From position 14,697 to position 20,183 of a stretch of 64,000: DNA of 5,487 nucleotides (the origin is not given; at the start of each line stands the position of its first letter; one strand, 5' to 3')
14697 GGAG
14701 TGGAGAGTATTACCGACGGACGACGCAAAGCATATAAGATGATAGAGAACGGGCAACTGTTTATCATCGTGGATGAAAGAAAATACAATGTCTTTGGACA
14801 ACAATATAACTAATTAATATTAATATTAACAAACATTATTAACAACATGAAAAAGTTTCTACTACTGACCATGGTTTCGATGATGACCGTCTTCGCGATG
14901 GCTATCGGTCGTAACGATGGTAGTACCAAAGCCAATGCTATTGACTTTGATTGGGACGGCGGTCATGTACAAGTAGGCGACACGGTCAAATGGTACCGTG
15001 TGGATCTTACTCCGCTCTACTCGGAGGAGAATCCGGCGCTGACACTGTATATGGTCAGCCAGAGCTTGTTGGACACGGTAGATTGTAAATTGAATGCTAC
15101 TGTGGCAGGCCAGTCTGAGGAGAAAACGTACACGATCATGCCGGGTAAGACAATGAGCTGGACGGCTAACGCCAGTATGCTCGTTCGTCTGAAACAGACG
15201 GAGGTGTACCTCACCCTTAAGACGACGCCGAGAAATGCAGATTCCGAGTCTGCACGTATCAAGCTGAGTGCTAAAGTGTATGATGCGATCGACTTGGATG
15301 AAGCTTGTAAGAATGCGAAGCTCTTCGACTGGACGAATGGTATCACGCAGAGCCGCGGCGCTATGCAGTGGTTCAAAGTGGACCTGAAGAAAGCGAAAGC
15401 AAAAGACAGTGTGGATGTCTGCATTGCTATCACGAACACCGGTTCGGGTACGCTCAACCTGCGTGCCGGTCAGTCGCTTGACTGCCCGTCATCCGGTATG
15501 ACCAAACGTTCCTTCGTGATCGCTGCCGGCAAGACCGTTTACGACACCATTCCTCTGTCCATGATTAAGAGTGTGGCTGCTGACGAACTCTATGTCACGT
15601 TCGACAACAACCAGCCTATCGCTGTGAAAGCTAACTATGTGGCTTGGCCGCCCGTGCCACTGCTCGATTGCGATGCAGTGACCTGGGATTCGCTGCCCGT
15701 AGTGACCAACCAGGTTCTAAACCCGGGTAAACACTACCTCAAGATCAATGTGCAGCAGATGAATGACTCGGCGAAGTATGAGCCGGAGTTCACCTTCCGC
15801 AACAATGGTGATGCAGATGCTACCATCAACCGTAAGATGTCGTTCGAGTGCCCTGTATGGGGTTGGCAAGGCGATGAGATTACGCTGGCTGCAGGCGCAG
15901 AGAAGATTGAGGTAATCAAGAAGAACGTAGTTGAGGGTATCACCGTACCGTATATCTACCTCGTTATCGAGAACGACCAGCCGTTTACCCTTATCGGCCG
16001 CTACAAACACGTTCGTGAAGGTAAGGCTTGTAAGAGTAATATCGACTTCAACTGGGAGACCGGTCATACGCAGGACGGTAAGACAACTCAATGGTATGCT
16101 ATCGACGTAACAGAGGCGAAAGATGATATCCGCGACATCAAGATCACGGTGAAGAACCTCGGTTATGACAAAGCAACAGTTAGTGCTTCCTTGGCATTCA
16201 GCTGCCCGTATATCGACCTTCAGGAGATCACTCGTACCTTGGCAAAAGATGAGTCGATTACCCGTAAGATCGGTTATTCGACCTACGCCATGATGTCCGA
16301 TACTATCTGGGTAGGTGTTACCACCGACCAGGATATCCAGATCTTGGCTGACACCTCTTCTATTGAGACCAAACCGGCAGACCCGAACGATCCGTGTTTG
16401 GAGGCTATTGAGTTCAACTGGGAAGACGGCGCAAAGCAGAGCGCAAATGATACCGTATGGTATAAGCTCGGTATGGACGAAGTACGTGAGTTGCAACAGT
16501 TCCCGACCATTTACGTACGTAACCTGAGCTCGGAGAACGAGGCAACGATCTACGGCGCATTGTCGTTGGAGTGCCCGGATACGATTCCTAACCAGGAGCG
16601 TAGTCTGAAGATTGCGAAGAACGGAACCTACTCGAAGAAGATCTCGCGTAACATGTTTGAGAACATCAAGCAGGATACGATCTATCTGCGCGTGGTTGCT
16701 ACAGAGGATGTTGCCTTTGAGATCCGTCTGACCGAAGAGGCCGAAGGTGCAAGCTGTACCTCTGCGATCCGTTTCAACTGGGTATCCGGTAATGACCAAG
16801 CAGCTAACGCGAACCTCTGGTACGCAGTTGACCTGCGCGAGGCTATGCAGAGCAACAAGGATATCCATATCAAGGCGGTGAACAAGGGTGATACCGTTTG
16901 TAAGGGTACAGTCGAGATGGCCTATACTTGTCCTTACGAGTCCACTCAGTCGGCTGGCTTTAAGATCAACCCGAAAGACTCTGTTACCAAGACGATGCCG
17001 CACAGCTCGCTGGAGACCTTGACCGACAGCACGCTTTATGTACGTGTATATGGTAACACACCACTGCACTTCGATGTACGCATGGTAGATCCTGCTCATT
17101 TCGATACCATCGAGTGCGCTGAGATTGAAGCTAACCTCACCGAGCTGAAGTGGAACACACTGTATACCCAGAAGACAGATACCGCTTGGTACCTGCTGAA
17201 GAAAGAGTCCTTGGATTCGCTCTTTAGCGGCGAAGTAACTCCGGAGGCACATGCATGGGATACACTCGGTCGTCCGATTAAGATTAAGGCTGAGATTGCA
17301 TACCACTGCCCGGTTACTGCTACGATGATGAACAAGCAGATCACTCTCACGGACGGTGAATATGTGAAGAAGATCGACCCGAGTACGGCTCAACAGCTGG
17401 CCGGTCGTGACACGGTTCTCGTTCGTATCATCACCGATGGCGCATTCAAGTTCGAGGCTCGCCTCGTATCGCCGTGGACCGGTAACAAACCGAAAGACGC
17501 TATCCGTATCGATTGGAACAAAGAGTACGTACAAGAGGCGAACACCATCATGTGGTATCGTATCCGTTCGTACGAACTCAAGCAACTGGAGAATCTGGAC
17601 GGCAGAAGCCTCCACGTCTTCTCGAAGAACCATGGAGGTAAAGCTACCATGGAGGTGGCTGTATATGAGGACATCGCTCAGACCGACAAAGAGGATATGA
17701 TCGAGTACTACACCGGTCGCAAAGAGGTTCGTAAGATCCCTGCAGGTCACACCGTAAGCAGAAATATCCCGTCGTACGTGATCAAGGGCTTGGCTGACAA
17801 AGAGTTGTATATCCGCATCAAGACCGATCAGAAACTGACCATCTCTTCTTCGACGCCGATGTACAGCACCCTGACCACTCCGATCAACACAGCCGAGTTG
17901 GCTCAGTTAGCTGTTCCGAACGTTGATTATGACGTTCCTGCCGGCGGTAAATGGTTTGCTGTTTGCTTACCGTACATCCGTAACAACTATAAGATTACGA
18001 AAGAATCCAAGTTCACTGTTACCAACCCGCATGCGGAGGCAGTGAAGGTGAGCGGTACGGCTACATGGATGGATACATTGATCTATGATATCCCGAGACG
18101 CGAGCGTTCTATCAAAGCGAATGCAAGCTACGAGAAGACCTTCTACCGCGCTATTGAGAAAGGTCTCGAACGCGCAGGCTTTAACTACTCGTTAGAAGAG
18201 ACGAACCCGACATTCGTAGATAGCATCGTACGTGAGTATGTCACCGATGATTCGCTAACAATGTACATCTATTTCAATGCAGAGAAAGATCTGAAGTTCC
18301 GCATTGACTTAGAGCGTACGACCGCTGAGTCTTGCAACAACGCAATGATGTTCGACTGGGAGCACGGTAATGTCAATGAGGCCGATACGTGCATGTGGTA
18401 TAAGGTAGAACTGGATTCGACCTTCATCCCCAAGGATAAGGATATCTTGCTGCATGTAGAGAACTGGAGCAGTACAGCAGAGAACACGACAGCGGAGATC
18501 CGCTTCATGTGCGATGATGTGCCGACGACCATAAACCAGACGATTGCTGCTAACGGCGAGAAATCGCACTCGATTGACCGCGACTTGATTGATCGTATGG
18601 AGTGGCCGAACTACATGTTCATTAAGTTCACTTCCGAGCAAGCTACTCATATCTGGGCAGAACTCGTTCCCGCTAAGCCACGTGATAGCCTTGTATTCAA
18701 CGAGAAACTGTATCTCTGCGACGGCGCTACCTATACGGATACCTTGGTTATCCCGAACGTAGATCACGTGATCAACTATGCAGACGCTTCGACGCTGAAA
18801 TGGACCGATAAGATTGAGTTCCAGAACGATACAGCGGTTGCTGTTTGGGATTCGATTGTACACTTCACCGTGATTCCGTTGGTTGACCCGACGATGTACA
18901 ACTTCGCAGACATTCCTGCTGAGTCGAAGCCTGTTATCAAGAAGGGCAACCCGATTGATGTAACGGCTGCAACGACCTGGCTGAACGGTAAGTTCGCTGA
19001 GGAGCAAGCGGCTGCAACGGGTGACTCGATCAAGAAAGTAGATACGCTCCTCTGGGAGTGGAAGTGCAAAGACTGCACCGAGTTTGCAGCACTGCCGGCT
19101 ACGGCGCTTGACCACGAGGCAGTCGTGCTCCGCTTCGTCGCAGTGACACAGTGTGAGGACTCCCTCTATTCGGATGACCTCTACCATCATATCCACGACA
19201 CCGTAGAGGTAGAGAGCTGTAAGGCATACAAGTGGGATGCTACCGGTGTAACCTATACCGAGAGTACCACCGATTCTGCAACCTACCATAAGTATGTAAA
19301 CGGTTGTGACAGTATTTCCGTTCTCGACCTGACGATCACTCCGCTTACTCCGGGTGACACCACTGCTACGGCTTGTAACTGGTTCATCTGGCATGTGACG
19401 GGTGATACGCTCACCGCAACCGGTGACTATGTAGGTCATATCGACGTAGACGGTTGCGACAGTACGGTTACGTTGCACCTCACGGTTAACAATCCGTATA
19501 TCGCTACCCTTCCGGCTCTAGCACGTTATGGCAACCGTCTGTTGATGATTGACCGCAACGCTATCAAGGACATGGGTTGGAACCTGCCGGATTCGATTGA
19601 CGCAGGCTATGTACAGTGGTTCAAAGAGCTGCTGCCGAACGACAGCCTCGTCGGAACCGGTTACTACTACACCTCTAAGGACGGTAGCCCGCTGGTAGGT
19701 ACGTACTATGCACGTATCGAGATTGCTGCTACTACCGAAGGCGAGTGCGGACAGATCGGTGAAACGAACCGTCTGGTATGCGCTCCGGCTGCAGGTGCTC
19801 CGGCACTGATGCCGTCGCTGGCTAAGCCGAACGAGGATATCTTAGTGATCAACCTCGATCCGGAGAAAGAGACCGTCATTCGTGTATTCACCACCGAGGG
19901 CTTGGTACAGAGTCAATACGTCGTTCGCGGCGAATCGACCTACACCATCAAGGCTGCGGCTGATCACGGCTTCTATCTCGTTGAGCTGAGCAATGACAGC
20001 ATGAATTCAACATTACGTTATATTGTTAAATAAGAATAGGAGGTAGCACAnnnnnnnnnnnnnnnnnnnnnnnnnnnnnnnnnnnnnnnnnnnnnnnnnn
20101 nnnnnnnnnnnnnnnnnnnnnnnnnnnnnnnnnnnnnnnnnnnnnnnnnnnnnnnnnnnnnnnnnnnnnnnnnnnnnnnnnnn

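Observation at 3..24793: About 25 kb same-strand locus: five giant or large secreted proteins plus a dedicated OM barrel, ending in a PorW/SprE-like T9SS gene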

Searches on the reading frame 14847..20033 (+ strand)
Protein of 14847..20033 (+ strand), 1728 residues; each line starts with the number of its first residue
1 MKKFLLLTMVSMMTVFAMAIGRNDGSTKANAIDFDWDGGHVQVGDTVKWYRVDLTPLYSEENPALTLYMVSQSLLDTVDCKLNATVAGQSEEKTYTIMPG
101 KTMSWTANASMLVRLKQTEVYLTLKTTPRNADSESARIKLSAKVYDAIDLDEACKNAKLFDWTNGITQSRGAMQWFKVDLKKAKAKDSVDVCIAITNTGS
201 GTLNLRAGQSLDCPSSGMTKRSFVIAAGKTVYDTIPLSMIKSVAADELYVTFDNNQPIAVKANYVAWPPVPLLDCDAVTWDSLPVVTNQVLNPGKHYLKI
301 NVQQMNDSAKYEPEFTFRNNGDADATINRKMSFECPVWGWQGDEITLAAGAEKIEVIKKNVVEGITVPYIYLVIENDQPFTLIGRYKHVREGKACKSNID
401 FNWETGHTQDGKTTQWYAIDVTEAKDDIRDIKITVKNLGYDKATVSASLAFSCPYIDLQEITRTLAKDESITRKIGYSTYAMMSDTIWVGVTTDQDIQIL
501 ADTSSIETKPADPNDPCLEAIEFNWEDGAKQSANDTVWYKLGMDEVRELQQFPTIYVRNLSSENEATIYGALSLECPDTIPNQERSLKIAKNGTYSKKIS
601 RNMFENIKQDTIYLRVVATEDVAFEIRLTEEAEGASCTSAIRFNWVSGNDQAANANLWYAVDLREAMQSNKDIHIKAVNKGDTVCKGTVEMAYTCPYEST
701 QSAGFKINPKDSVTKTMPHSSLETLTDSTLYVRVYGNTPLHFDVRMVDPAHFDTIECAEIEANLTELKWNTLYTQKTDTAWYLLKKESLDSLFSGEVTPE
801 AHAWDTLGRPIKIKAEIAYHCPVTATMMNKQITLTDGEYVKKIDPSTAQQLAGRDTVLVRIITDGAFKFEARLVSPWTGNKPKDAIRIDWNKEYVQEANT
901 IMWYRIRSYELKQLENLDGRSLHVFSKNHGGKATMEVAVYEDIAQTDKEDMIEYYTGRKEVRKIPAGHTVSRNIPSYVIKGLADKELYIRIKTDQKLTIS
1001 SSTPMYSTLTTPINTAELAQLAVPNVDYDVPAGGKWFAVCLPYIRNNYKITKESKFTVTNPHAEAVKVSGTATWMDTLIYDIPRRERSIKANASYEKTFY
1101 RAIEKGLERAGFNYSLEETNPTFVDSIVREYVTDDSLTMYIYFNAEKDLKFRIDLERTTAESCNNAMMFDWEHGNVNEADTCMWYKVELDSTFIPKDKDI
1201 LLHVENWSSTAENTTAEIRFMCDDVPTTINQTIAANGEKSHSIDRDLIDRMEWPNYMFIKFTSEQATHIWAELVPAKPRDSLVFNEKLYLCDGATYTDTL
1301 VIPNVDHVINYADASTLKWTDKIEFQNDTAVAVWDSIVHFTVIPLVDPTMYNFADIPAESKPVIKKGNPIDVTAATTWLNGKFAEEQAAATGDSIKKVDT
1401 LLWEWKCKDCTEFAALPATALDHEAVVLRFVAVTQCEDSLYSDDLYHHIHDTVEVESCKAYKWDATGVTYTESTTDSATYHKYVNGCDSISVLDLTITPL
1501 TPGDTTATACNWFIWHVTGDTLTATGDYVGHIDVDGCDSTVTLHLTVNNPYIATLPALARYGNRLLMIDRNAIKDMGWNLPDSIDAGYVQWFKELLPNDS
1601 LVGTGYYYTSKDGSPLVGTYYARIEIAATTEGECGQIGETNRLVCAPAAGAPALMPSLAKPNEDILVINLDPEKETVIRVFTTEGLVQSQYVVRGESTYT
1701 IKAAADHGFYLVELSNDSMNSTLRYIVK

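Call 3: search_protein_families(library=pfam, proteins=[window:14847-20033:+], max_evalue=0.01)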
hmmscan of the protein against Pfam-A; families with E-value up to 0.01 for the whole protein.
window:14847-20033:+ (1728 aa): 2 families
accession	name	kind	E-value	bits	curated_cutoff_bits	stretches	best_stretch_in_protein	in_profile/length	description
PF22544.2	HYDIN_VesB_CFA65-like_Ig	-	0.0006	20.4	25.5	0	300-346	10-57/100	HYDIN/CFA65/VesB-like, Ig-like domain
PF07610.17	DUF1573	-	0.0029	18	26.1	0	299-332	7-41/98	Protein of unknown function (DUF1573)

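Call 4: search_protein_families(library=ncbifam, proteins=[window:14847-20033:+], max_evalue=0.01)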
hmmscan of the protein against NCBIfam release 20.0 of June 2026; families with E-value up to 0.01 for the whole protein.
window:14847-20033:+ (1728 aa): 0 families

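Call 98: search_solved_structures(query=window:14847-20030:+, max_evalue=0.01)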
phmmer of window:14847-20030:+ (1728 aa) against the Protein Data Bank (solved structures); distinct sequences matched with E-value up to 0.01: 0.

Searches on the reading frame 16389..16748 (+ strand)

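Call 15: search_protein_families(library=ncbifam, proteins=[window:16389-16748:+], max_evalue=10)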
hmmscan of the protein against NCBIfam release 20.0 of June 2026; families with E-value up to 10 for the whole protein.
seq(120 aa): 0 families

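Call 16: search_protein_families(library=pfam, proteins=[window:16389-16748:+], max_evalue=10)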
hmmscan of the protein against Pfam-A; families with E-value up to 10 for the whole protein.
seq(120 aa): 1 family
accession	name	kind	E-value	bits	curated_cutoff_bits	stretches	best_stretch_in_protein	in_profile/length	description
PF25334.1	C2_GRDP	-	0.085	13.4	27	1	41-78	12-49/132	C2 domain of glycine-rich domain-containing protein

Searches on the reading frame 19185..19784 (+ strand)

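Call 15: search_protein_families(library=ncbifam, proteins=[window:19185-19784:+], max_evalue=10)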
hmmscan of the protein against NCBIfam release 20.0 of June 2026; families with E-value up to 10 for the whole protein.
seq(200 aa): 3 families
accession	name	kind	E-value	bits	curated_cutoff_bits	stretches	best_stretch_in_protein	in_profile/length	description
NF000110.2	AAC_6p_If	exception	0.08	13.1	300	1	27-49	53-75/144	aminoglycoside N-acetyltransferase AAC(6')-If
NF000140.3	AAC_6p_Salmo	exception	0.098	13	270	1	28-47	57-76/145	cryptic aminoglycoside N-acetyltransferase AAC(6')-Iy/Iaa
NF041804.1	MBL_fold_SolJ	exception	0.13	11.4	350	1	47-80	109-144/224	solanimycin biosynthesis MBL-fold hydrolase SolJ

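Call 16: search_protein_families(library=pfam, proteins=[window:19185-19784:+], max_evalue=10)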
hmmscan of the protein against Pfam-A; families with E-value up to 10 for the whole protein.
seq(200 aa): 0 families

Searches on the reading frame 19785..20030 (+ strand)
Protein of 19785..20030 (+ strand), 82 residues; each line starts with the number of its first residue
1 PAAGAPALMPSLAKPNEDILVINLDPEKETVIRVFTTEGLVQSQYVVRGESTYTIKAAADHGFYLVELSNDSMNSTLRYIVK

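Call 15: search_protein_families(library=ncbifam, proteins=[window:19785-20030:+], max_evalue=10)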
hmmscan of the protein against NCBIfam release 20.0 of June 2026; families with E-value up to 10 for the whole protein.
seq(82 aa): 1 family
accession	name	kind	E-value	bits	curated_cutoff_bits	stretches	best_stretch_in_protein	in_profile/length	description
TIGR04183.1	Por_Secre_tail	domain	0.00039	20.4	23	1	15-82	3-72/72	T9SS type A sorting domain-containing protein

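Call 16: search_protein_families(library=pfam, proteins=[window:19785-20030:+], max_evalue=10)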
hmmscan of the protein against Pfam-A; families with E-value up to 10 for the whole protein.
seq(82 aa): 2 families
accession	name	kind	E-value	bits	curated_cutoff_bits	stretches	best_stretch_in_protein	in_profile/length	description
PF18962.6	Por_Secre_tail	-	0.009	16.7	27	1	15-80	5-74/75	Secretion system C-terminal sorting domain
PF14890.11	Intein_splicing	-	0.087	13.1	35.8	1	16-70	20-76/155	Intein splicing domain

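Call 41: search_protein_families(library=ncbifam, alignment_id=A2, max_evalue=0.01)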
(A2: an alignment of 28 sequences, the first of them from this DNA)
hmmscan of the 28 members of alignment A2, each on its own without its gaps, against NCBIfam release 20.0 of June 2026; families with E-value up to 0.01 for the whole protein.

A. member 1, seq(82 aa): 1 family
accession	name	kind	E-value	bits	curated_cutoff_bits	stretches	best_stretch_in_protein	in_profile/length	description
TIGR04183.1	Por_Secre_tail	domain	0.00039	20.4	23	1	15-82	3-72/72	T9SS type A sorting domain-containing protein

B. families by the number of members that match (of 28 scanned): 6 families
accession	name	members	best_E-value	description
TIGR04183.1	Por_Secre_tail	28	6.4e-11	T9SS type A sorting domain-containing protein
NF038113.1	T9SSA_dep_M36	6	0.0009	T9SS-dependent M36 family metallopeptidase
NF050177.1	TapA_OM_Porphy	5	5.3e-06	TapA/TapC family T9SS-dependent outer membrane protein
NF033708.1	T9SS_Cterm_ChiA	4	6.7e-07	T9SS sorting signal type C domain-containing protein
NF053592.1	HK_near_YfiR_like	1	0.0047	sensor histidine kinase, YfiR-like protein-associated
NF052355.1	Ralst_lectin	1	0.0079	fucose-binding lectin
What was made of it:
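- On T9SS type A CTD cargo (g5): However, 28 of 28 orthologous C-termini match, with a best E of 6e-11 (call 41).
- On PorP/SprF carrier barrels (g6): The partner C-termini match the type A model, and no type B model appears among the reported family matches (calls 15, 41)
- Closest known: Type B CTD cargo with cognate PorP/SprF-like carrier barrels. Different: The cargo signal is type A-like or the short tail, not type B (calls 15, 41).
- Checked: It is validated by 28 of 28 orthologous C-termini matching the model (call 41).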
